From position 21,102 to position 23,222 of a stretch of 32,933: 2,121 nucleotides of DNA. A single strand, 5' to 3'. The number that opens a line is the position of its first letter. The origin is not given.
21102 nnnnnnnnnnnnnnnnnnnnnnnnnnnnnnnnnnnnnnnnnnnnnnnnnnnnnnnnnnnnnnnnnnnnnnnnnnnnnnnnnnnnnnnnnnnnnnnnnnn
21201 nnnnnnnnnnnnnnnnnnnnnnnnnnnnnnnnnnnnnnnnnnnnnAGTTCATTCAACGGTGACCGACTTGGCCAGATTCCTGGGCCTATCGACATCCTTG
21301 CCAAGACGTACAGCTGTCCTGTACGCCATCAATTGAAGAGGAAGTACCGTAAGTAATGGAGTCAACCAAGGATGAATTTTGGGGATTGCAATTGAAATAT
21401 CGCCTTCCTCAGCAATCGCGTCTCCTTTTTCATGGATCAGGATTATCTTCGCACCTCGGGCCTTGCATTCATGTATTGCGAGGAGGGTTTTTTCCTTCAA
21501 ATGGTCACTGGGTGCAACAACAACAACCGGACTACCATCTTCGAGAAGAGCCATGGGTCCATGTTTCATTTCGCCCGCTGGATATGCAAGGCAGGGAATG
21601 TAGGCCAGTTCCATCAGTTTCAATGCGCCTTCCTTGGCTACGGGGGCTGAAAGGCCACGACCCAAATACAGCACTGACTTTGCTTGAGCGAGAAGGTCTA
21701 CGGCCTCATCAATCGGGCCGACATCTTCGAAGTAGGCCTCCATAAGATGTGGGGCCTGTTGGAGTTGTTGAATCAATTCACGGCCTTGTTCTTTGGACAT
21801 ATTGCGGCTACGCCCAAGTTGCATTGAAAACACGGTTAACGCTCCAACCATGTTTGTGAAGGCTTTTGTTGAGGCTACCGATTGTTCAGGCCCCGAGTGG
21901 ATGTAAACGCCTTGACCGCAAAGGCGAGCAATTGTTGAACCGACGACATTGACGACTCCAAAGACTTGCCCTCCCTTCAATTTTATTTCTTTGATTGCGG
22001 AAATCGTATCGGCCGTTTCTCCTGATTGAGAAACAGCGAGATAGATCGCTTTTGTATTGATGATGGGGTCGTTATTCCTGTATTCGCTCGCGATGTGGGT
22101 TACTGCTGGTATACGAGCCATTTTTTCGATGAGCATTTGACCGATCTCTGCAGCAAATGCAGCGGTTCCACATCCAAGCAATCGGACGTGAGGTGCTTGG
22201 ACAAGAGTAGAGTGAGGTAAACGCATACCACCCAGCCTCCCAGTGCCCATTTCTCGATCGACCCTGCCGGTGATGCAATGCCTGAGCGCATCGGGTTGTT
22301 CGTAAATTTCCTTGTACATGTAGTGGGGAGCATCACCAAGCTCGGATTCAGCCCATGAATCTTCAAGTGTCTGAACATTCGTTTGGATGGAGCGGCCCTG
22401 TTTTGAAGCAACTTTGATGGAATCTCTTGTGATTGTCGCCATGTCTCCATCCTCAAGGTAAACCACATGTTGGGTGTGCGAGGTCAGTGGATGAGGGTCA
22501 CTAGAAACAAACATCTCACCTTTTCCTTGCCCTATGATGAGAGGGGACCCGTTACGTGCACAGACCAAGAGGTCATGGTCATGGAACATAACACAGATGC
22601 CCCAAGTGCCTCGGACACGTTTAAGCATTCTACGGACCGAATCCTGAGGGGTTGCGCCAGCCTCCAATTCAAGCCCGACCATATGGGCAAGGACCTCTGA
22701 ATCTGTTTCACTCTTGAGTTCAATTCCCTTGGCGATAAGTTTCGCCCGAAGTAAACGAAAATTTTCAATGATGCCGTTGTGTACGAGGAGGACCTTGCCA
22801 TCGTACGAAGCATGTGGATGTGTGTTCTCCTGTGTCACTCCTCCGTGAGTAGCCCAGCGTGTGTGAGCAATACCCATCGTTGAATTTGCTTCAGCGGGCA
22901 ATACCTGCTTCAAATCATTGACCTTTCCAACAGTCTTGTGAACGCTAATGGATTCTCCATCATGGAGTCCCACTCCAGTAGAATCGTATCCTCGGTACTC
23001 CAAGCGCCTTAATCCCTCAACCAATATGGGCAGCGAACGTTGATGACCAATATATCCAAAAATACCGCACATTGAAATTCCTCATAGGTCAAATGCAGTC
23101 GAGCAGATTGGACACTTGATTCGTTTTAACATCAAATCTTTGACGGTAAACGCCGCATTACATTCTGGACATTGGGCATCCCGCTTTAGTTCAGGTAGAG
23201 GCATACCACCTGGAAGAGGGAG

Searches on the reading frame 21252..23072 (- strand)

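Call 46: search_protein_families(library=pfam, proteins=[window:21252-23072:-], max_evalue=0.001)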
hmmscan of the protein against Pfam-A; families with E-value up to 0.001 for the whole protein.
window:21252-23072:- (607 aa): 4 families
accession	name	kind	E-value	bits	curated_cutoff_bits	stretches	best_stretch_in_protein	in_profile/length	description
PF01380.27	SIS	-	3.4e-50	169.6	25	2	461-588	2-129/131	SIS domain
PF13522.11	GATase_6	-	2e-17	63.8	27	1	64-191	10-129/130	Glutamine amidotransferase domain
PF13537.11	GATase_7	-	3.7e-14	53.2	25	1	80-196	9-121/123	Glutamine amidotransferase domain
PF13230.11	GATase_4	-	2.7e-05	23.7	23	1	61-127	68-132/272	Glutamine amidotransferases class-II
